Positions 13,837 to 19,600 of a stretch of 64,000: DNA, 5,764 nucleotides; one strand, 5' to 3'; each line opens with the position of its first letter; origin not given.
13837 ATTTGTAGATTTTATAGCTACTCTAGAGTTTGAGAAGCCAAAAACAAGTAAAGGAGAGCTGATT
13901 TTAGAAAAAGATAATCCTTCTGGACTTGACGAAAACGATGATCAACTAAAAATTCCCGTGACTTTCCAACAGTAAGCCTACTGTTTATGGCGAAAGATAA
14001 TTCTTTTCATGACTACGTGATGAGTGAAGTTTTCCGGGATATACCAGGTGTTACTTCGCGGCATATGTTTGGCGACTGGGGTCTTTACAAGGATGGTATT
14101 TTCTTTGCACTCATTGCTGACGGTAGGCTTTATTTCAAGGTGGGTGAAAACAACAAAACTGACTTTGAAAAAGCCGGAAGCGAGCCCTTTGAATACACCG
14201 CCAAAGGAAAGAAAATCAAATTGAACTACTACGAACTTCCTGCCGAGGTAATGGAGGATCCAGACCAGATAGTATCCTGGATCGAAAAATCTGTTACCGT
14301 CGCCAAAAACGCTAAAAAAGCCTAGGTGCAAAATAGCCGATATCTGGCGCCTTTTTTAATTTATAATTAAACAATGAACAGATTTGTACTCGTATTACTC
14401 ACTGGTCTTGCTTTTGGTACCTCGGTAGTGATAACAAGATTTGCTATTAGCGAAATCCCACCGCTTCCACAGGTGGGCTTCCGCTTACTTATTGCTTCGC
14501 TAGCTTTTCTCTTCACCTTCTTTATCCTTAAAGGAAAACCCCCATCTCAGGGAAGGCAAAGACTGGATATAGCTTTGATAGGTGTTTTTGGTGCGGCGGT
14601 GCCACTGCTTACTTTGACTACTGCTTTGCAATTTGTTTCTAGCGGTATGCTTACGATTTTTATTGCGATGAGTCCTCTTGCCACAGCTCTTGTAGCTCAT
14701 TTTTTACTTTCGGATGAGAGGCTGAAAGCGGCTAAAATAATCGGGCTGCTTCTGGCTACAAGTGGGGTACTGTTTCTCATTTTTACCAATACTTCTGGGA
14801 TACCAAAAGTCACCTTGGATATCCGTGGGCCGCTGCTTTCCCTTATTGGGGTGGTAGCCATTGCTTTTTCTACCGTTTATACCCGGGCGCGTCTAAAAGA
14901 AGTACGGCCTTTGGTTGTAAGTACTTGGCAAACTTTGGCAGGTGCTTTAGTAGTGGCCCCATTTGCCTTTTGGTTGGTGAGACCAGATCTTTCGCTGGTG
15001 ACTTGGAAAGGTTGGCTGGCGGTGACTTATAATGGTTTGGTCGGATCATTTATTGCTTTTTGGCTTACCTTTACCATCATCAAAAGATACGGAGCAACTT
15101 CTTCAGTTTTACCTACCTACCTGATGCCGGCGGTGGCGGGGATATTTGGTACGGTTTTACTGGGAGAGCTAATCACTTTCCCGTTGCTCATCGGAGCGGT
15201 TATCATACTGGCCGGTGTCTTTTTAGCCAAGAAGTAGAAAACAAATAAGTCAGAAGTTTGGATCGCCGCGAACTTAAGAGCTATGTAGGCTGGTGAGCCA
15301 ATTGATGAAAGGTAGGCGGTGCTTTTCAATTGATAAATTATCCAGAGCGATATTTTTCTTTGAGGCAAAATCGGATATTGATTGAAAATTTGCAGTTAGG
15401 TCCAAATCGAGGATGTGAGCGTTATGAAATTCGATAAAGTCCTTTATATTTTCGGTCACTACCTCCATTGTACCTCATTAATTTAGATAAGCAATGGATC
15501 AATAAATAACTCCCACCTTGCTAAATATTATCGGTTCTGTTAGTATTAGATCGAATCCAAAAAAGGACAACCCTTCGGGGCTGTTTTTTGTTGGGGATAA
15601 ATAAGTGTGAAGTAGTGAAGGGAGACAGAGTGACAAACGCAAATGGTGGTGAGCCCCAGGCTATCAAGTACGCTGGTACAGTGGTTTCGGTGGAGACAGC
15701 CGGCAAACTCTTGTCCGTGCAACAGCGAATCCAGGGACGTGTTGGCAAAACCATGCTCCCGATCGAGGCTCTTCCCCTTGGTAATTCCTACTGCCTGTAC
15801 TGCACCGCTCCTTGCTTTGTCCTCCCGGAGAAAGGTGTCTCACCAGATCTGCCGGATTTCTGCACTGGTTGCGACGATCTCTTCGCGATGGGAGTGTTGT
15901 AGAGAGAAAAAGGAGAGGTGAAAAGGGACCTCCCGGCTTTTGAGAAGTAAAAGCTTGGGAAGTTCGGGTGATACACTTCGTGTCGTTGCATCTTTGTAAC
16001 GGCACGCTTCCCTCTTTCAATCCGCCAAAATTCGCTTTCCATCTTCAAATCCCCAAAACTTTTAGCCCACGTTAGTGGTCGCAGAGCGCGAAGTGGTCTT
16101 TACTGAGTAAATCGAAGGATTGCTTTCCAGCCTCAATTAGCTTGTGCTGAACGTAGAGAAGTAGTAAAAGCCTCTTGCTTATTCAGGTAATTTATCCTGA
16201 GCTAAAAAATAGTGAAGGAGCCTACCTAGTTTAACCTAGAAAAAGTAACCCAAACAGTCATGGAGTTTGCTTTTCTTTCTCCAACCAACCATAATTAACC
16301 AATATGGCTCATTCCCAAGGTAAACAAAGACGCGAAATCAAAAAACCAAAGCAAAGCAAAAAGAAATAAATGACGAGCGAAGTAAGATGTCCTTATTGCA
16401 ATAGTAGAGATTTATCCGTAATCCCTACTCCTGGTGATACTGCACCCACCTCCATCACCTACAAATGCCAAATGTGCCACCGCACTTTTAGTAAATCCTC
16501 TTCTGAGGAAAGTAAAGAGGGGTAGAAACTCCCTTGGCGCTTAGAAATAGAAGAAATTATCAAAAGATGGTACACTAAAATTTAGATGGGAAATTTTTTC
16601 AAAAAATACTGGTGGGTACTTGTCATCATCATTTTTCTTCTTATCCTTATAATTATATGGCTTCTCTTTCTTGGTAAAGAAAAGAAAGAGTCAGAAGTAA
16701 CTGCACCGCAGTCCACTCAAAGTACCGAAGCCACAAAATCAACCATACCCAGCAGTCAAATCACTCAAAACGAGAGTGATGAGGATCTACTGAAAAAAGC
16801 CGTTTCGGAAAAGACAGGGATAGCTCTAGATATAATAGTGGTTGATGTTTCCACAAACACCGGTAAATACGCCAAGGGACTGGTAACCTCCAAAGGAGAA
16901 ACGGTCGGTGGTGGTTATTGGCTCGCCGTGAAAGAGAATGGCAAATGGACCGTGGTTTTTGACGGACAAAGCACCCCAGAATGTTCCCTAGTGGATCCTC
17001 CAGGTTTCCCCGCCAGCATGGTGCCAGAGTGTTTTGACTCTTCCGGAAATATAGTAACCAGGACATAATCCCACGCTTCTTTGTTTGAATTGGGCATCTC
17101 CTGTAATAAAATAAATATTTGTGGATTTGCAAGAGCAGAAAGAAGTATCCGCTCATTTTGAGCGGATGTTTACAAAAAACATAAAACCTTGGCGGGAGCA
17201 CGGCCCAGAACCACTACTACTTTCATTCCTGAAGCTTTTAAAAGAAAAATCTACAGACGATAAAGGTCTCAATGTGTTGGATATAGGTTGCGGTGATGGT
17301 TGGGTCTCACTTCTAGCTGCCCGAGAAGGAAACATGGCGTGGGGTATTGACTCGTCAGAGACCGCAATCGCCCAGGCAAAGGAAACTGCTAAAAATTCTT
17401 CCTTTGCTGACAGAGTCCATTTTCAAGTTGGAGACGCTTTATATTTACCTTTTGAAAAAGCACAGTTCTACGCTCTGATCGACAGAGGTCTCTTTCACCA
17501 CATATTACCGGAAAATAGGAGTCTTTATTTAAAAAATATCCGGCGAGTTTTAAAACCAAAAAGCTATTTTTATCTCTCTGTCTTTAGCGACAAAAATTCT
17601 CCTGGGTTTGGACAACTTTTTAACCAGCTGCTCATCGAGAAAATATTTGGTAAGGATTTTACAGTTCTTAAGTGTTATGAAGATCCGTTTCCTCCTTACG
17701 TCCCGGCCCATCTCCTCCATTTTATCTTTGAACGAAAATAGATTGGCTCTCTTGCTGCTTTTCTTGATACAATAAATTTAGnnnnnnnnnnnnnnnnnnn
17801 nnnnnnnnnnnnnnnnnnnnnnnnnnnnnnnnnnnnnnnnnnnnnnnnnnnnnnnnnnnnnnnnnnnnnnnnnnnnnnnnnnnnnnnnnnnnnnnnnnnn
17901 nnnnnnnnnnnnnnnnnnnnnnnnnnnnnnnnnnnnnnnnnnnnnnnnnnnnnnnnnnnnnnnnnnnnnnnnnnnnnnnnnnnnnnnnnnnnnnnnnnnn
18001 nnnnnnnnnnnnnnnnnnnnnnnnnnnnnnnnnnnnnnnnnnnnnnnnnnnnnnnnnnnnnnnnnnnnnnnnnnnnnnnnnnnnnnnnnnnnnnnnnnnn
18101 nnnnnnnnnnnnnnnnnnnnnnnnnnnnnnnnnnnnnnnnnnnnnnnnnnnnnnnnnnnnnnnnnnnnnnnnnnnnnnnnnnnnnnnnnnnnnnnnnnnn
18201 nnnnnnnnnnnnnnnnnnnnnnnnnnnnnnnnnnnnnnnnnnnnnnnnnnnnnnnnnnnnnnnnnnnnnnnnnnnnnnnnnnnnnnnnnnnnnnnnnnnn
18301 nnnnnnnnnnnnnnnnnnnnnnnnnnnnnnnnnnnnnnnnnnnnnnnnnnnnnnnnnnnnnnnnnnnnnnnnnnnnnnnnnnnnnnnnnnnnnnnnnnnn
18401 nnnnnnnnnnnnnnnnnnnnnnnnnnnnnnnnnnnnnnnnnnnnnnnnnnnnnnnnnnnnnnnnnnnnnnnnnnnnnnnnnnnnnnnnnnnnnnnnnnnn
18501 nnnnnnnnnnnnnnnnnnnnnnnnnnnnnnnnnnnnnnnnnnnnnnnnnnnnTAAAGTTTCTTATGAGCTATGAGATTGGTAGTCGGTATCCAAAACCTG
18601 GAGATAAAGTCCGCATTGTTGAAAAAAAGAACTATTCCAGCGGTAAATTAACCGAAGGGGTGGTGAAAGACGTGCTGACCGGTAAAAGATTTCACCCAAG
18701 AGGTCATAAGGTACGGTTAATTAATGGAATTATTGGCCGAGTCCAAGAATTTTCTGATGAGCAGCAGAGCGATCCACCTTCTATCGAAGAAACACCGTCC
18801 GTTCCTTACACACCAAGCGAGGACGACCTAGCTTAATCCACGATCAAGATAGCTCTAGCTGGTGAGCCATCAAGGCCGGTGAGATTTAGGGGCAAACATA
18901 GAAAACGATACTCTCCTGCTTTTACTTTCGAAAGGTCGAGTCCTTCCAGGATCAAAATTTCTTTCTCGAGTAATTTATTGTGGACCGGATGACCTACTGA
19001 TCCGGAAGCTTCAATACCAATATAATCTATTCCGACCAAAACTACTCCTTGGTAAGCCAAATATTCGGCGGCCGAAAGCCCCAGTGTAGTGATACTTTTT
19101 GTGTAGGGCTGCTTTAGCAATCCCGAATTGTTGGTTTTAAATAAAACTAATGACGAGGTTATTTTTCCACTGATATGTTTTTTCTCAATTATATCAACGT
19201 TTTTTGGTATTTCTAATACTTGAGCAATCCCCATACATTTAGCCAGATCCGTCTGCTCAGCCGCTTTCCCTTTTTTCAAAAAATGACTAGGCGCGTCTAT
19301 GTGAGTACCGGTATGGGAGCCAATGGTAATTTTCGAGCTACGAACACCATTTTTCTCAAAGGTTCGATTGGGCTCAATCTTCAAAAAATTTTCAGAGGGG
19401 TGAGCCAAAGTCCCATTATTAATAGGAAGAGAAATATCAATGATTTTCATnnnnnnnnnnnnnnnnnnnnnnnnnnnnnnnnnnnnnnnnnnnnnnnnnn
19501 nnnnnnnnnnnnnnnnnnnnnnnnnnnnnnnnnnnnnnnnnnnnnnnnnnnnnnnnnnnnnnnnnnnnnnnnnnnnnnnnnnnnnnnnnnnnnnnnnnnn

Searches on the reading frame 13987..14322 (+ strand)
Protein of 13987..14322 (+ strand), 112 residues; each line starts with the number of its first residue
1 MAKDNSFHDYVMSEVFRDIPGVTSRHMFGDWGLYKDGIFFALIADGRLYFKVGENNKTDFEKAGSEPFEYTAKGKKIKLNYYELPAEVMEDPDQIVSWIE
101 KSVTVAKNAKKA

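Call 3: search_protein_families(library=pfam, proteins=[window:13987-14322:+], max_evalue=0.01)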
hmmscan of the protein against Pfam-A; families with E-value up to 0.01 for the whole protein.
window:13987-14322:+ (112 aa): 1 family
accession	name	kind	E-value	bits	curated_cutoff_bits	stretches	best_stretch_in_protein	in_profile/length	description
PF04993.18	TfoX_N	-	1.2e-29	102.7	30.1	1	15-105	2-90/91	TfoX N-terminal domain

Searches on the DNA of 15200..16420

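Call 63: search_rna_families(source=window, start=15200, end=16420, threshold=evalue, max_evalue=1)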
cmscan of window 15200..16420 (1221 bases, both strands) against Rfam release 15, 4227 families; matches with E-value up to 1: 0.
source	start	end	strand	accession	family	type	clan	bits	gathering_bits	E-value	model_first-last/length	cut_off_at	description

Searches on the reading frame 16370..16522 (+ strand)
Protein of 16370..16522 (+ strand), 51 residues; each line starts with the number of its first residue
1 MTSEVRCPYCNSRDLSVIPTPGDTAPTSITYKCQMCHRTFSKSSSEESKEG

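Call 3: search_protein_families(library=pfam, proteins=[window:16370-16522:+], max_evalue=0.01)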
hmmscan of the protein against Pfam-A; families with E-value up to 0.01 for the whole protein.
window:16370-16522:+ (51 aa): 2 families
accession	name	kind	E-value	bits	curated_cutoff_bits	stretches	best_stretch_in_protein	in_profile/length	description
PF23451.1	Zn_ribbon_PaaD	-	4.9e-07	29.7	27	1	3-41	13-50/53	PaaD zinc beta ribbon domain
PF09723.15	Zn_ribbon_8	-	0.0018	18.7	34.4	0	31-44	6-19/41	Zinc ribbon domain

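Call 35: search_protein_families(library=ncbifam, proteins=[window:16370-16522:+], max_evalue=0.001)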
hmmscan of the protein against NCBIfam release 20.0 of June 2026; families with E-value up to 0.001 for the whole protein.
window:16370-16522:+ (51 aa): 6 families
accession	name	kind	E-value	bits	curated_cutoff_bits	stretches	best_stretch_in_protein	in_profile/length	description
NF047912.1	ECs_2282_CxxC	subfamily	2.9e-06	27.1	37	1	5-46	3-43/60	ECs_2282 family putative zinc-binding protein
NF048018.1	IS256_N_4Cys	domain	0.00015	22.4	27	0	30-40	21-31/31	transposase-like zinc-binding domain-containing protein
NF050000.1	IS1_IS1595_Zn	domain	0.00021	21.8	28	0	31-41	22-32/34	IS1/IS1595 family N-terminal zinc-binding domain-containing protein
NF001607.0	PRK00398.1-4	equivalog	0.00022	20.9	89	0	2-14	26-38/53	DNA-directed RNA polymerase subunit P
TIGR02159.1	PA_CoA_Oxy4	equivalog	0.00024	21.4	108.15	1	3-41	104-141/146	1,2-phenylacetyl-CoA epoxidase subunit PaaD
NF001606.0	PRK00398.1-3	equivalog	0.00038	20.2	72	0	4-13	19-28/44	DNA-directed RNA polymerase subunit P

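Call 45: find_related_loci(query=A2, collection=metagenome_contigs, flank=6000)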
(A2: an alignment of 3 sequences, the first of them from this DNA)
Query A2 (51 aa) in metagenome_contigs; peptide patterns used: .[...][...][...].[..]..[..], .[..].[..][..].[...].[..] (x = any residue, [..] = any of these).
120 stretches matched a pattern; 18 encode a relative of the query (tblastn E <= 1e-3); 18 distinct loci.
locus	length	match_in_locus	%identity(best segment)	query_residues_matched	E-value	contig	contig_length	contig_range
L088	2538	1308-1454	65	1-47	1e-18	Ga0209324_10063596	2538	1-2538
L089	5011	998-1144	65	1-47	1e-18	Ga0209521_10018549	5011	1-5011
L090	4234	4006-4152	65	1-47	1e-18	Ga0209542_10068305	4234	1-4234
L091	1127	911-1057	63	1-47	9e-16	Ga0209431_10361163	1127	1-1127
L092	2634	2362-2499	65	4-47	3e-15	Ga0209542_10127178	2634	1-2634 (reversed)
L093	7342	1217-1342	71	1-40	3e-15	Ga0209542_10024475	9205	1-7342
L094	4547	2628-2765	54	1-44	5e-13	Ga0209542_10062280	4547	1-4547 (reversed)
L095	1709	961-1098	54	1-44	5e-13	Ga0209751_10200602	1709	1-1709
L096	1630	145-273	47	1-41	5e-9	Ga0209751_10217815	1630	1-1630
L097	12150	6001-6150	42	1-48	5e-8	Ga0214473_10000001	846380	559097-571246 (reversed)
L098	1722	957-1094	41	1-44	1e-7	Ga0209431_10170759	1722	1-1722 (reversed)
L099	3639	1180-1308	44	1-41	1e-7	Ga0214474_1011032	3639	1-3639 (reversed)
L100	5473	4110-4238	44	1-41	1e-7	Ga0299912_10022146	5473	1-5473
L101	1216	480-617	43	1-44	2e-7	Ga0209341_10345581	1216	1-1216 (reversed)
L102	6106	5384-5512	49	1-41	7e-7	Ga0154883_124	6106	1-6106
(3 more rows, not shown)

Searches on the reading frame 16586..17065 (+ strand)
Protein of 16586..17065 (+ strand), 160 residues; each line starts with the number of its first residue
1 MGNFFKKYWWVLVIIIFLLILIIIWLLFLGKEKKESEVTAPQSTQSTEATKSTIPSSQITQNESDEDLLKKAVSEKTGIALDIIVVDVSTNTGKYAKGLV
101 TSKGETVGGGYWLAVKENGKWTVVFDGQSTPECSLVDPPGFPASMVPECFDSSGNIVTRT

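Call 3: search_protein_families(library=pfam, proteins=[window:16586-17065:+], max_evalue=0.01)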
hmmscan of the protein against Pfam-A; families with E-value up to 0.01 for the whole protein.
window:16586-17065:+ (160 aa): 1 family
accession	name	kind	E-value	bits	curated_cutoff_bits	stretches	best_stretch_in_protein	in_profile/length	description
PF03137.26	OATP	-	0.0096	14.7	25.8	0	8-64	216-272/545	Organic Anion Transporter Polypeptide (OATP) family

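Call 35: search_protein_families(library=ncbifam, proteins=[window:16586-17065:+], max_evalue=0.001)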
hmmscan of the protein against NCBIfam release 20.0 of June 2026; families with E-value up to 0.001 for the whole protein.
window:16586-17065:+ (160 aa): 4 families
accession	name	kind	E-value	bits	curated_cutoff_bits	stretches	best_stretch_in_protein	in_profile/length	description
NF042931.1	SAG1386_EF1546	equivalog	0.00014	22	80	1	11-66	33-89/158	SAG1386/EF1546 family surface-associated protein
NF052683.1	UBP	equivalog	0.0002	21.6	90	0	109-146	50-88/102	UBP family nucleoid-associated protein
NF006283.1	PRK08455.1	equivalog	0.00045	19.9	187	0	12-93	24-101/182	flagellar basal body-associated protein FliL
TIGR03593.1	yidC_nterm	equivalog_domain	0.00047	19.8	58.25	1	12-88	5-87/363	membrane protein insertase YidC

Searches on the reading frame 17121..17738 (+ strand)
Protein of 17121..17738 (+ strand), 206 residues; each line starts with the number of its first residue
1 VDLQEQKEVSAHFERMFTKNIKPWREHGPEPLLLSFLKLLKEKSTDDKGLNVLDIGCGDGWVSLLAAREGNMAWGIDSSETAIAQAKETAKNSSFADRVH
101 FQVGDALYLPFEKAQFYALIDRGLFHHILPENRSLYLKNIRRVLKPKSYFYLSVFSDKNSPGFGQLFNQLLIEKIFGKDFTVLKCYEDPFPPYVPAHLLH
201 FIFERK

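Call 3: search_protein_families(library=pfam, proteins=[window:17121-17738:+], max_evalue=0.01)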
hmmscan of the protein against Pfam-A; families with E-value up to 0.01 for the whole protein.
window:17121-17738:+ (206 aa): 17 families
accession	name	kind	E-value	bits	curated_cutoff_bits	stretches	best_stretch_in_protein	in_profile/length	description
PF13649.12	Methyltransf_25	-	2.1e-20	73.7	27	1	52-146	1-95/97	Methyltransferase domain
PF13847.12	Methyltransf_31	-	2.8e-20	72.9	27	1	47-156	2-113/145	Methyltransferase domain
PF08241.18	Methyltransf_11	-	1.3e-18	67.9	21.2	1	53-151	1-94/95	Methyltransferase domain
PF08242.18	Methyltransf_12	-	4.5e-11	43.8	30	1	53-147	1-95/98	Methyltransferase domain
PF13489.12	Methyltransf_23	-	1.2e-10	41.8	27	1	37-156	14-120/164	Methyltransferase domain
PF05724.17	TPMT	-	1.3e-10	41.8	26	1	13-185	6-188/218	Thiopurine S-methyltransferase (TPMT)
PF02353.26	CMAS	-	2.4e-08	34.1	27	1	39-153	53-165/273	Mycolic acid cyclopropane synthetase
PF01209.24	Ubie_methyltran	-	1.3e-07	31.7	20.1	1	41-169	40-168/233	ubiE/COQ5 methyltransferase family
PF05175.20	MTS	-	1.5e-06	28.4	23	1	43-107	30-91/170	Methyltransferase small domain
PF06325.19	PrmA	-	4.1e-05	23.6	22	1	45-103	158-217/296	Ribosomal protein L11 methyltransferase (PrmA)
PF13679.12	Methyltransf_32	-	0.00036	21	27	1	38-104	14-87/143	Methyltransferase domain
PF12847.13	Methyltransf_18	-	0.0021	18.5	27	1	48-110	14-78/151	Methyltransferase domain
PF01135.25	PCMT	-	0.0029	17.9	20.3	1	47-107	72-134/210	Protein-L-isoaspartate(D-aspartate) O-methyltransferase (PCMT)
PF01555.25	N6_N4_Mtase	-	0.0031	17.9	26.7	0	43-88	181-221/221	DNA methylase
PF07021.18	MetW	-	0.0055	16.8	21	1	48-86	13-52/193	Methionine biosynthesis protein MetW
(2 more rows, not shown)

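Call 35: search_protein_families(library=ncbifam, proteins=[window:17121-17738:+], max_evalue=0.001)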
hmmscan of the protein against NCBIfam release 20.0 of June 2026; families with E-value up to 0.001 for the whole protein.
window:17121-17738:+ (206 aa): 51 families (the best 25 are shown)
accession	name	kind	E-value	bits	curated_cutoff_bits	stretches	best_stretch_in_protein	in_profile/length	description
NF043040.1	corrin_prot_MT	hypoth_equivalog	3.2e-15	56.1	180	1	47-148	40-143/216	corrinoid protein-associated methyltransferase CpaM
NF047649.1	MTase_UXPK_star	exception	7.9e-14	51.3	460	1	49-151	78-180/283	methyltransferase/UXPK-star double selenoprotein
NF045667.1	MTase_DVU1556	equivalog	2.3e-13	50.1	155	1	47-153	21-120/213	DVU_1556 family methyltransferase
TIGR02072.1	BioC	equivalog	3.4e-12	46.7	184.95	1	36-187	23-164/244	malonyl-ACP O-methyltransferase BioC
NF041537.1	ArsM_AhpD_UU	exception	4.6e-12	45.4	510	1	48-150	76-178/345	arsenite methyltransferase/AhpD domain selenoprotein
TIGR01983.1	UbiG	equivalog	2.5e-11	43.3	102.95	1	41-154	42-153/228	bifunctional 2-polyprenyl-6-hydroxyphenol methylase/3-demethylubiquinol 3-O-methyltransferase UbiG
NF045649.1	2X_seleno_MduS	exception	4.8e-11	42.2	380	1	41-158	34-153/338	methyltransferase domain-containing selenoprotein MduS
TIGR02021.1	BchM-ChlM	equivalog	1.6e-10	40.8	158.9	1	38-107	46-113/218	magnesium protoporphyrin IX methyltransferase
NF001244.0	PRK00216.1-5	equivalog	1.8e-10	40.5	216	1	43-175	47-175/236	bifunctional demethylmenaquinone methyltransferase/2-methoxy-6-polyprenyl-1,4-benzoquinol methylase UbiE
TIGR01934.1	MenG_MenH_UbiE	subfamily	1.8e-10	40.5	158.35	1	43-168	34-156/223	ubiquinone/menaquinone biosynthesis methyltransferase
NF053839.1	CPFASynBruc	equivalog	4.8e-10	38.9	600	1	47-163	173-287/410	cyclopropane fatty acid synthase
NF041536.1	ArsM_DUF2284_UU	exception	1.4e-09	36.9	575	1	47-152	75-180/459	arsenite methyltransferase/DUF2284 domain selenoprotein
NF008686.0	PRK11705.1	equivalog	1.6e-09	37.3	400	1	37-158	156-271/383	cyclopropane fatty acyl phospholipid synthase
NF040703.1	cyclopro_CfaB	exception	2.1e-09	36.7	650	1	43-146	154-257/393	C17 cyclopropane fatty acid synthase CfaB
NF008823.0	PRK11873.1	subfamily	1.6e-08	34.4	263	1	48-153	77-182/272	arsenite methyltransferase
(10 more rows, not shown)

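Call 56: search_solved_structures(query=window:17121-17738:+, max_evalue=0.00001)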
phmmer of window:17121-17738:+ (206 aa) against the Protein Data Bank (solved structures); distinct sequences matched with E-value up to 0.00001: 26.
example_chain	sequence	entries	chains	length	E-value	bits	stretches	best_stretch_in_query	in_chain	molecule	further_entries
6mro_A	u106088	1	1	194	3.2e-16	62.7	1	19-167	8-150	methyl transferase from Methanosarcina acetivorans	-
8gdu_A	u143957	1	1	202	1.7e-15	60.3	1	21-167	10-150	Methyltransferase domain-containing protein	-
9w6x_A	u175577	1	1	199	1.1e-13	54.4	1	29-152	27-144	YtkW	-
7bgg_A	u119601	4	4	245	4.1e-13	52.5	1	23-156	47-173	heterocyclic toxin methyltransferase (Rv0560c) | 2-heptyl-1-hydroxyquinolin-4(1H)-one methyltransferase | Uncharacterized protein Rv0560c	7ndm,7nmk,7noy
8zc8_A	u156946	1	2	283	2.1e-11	46.9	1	40-158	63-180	MitM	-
3sm3_A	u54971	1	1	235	2.2e-11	46.9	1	51-156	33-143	SAM-dependent methyltransferases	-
21zq_A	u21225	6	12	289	2.2e-11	46.9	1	40-158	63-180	MitM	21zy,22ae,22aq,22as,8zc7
1ve3_A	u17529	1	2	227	2.5e-11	46.7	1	48-157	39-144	hypothetical protein PH0226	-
3l8d_A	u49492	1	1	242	2.5e-10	43.5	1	48-161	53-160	Methyltransferase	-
6uv6_A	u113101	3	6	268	2.9e-10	43.2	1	51-148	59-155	D-glucose O-methyltransferase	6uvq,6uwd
3bus_A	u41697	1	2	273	4.2e-10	42.7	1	49-149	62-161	Methyltransferase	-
5gm1_A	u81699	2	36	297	5e-09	39.2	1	47-147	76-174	O-methylransferase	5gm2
4nec_A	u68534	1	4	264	1.3e-08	37.9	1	23-161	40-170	Putative SAM-dependent methyltransferase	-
4pne_A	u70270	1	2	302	1.6e-08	37.6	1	38-150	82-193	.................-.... protein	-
9h0g_A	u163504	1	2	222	7.9e-08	35.3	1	14-156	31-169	Thiol methyltransferase 1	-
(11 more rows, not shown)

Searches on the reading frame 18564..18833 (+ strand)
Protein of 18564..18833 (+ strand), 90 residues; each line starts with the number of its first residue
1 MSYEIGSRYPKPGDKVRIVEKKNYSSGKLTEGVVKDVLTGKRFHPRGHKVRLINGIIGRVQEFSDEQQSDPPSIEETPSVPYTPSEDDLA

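Call 3: search_protein_families(library=pfam, proteins=[window:18564-18833:+], max_evalue=0.01)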
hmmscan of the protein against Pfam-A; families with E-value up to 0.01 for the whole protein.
window:18564-18833:+ (90 aa): 1 family
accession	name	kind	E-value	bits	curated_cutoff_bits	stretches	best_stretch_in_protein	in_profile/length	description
PF09962.14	DUF2196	-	4.7e-20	71.7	25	1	11-62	9-60/61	Uncharacterized conserved protein (DUF2196)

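Call 35: search_protein_families(library=ncbifam, proteins=[window:18564-18833:+], max_evalue=0.001)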
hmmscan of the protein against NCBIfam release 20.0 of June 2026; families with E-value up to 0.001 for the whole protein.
window:18564-18833:+ (90 aa): 1 family
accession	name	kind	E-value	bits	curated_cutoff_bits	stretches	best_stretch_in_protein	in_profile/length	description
TIGR03833.1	TIGR03833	hypoth_equivalog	5e-19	68.1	63.4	1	11-62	9-60/62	YwbE family protein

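Call 55: search_solved_structures(query=window:18564-18833:+, max_evalue=1)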
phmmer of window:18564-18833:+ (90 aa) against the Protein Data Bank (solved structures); distinct sequences matched with E-value up to 1: 0.

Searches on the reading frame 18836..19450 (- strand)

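Call 3: search_protein_families(library=pfam, proteins=[window:18836-19450:-], max_evalue=0.01)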
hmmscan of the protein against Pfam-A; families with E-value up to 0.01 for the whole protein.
window:18836-19450:- (205 aa): 1 family
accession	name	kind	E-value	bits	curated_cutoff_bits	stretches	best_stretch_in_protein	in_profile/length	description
PF04199.19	Cyclase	-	8e-20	71.9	23.1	1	4-147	1-141/142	Putative cyclase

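Call 35: search_protein_families(library=ncbifam, proteins=[window:18836-19450:-], max_evalue=0.001)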
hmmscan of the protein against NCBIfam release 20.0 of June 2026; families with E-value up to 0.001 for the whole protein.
window:18836-19450:- (205 aa): 1 family
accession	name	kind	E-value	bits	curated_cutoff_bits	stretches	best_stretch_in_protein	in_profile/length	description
TIGR03035.1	trp_arylform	equivalog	7.7e-38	130.5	223.05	1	2-202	1-203/206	arylformamidase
